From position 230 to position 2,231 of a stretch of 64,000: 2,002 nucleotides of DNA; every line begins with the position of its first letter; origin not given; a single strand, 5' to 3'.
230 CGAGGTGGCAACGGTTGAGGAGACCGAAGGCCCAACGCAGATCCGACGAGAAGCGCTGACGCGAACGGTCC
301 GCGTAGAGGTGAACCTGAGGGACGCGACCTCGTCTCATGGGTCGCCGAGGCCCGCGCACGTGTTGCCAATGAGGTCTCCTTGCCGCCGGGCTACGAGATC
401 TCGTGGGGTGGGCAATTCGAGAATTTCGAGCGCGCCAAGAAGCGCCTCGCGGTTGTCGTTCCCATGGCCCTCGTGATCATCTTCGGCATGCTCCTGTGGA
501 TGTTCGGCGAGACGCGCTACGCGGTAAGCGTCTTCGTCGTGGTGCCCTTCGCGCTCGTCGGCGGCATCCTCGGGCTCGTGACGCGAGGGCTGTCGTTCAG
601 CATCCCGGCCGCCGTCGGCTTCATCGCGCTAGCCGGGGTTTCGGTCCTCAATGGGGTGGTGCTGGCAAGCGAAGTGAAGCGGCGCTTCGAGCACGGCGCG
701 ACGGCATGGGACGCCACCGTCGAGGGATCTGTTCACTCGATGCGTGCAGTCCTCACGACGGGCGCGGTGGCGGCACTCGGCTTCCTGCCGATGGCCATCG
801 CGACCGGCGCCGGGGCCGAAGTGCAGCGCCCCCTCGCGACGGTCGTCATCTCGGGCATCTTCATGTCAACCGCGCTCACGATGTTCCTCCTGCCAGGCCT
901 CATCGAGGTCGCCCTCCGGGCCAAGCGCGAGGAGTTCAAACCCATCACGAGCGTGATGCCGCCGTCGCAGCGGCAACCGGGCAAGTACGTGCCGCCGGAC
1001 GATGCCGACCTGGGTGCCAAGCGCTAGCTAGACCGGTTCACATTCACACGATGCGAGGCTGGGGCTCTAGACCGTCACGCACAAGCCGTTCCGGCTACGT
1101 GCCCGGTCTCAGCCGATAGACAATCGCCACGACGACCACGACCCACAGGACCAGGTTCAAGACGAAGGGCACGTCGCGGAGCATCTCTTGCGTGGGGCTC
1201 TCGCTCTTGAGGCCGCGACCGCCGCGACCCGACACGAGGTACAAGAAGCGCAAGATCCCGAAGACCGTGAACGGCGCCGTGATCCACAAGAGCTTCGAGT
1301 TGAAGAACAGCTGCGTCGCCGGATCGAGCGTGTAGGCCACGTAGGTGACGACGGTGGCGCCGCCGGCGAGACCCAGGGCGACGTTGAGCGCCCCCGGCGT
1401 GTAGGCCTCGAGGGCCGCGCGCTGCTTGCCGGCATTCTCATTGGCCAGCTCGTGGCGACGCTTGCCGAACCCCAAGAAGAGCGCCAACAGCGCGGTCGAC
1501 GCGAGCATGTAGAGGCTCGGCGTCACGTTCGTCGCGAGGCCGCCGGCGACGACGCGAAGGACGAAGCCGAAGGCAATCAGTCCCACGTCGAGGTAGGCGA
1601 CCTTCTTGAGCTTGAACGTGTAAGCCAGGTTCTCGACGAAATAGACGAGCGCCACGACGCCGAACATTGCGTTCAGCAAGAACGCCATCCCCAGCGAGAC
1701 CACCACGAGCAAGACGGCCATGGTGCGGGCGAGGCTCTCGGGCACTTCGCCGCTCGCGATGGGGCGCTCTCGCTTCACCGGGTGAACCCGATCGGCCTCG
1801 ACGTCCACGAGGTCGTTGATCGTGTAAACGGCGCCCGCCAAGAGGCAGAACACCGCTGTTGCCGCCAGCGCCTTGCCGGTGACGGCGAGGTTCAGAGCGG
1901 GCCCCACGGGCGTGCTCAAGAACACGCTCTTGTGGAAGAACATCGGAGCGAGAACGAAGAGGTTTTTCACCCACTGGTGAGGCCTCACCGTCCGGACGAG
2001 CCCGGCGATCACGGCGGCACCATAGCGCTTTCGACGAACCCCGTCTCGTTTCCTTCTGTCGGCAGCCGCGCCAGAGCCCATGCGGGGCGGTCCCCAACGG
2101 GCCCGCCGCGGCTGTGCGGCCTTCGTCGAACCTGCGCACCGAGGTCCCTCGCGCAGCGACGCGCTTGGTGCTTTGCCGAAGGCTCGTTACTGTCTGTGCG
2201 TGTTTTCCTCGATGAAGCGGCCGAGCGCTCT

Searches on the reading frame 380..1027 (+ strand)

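Call 20: search_protein_families(library=pfam, proteins=[window:380-1027:+], max_evalue=0.00001)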
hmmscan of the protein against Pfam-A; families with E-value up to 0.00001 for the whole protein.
window:380-1027:+ (215 aa): 1 family
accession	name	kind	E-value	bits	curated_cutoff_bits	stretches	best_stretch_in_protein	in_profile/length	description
PF00873.25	ACR_tran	-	2.8e-50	171.4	28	1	1-174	842-1016/1021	AcrB/AcrD/AcrF family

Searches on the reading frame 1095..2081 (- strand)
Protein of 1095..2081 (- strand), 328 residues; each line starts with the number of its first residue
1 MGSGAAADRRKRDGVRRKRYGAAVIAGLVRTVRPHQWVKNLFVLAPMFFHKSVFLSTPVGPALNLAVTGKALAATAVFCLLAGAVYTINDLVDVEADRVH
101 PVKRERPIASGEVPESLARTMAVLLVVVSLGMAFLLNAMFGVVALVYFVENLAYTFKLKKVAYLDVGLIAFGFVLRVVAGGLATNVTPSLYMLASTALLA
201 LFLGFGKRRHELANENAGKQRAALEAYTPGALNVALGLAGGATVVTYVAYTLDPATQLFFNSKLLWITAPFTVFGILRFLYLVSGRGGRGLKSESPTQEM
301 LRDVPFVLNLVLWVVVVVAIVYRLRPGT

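Call 20: search_protein_families(library=pfam, proteins=[window:1095-2081:-], max_evalue=0.00001)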
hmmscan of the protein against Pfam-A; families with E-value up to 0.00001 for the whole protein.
window:1095-2081:- (328 aa): 1 family
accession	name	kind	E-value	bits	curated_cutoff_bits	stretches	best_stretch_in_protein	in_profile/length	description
PF01040.23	UbiA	-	1.5e-20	74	34.2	1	69-284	20-233/250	UbiA prenyltransferase family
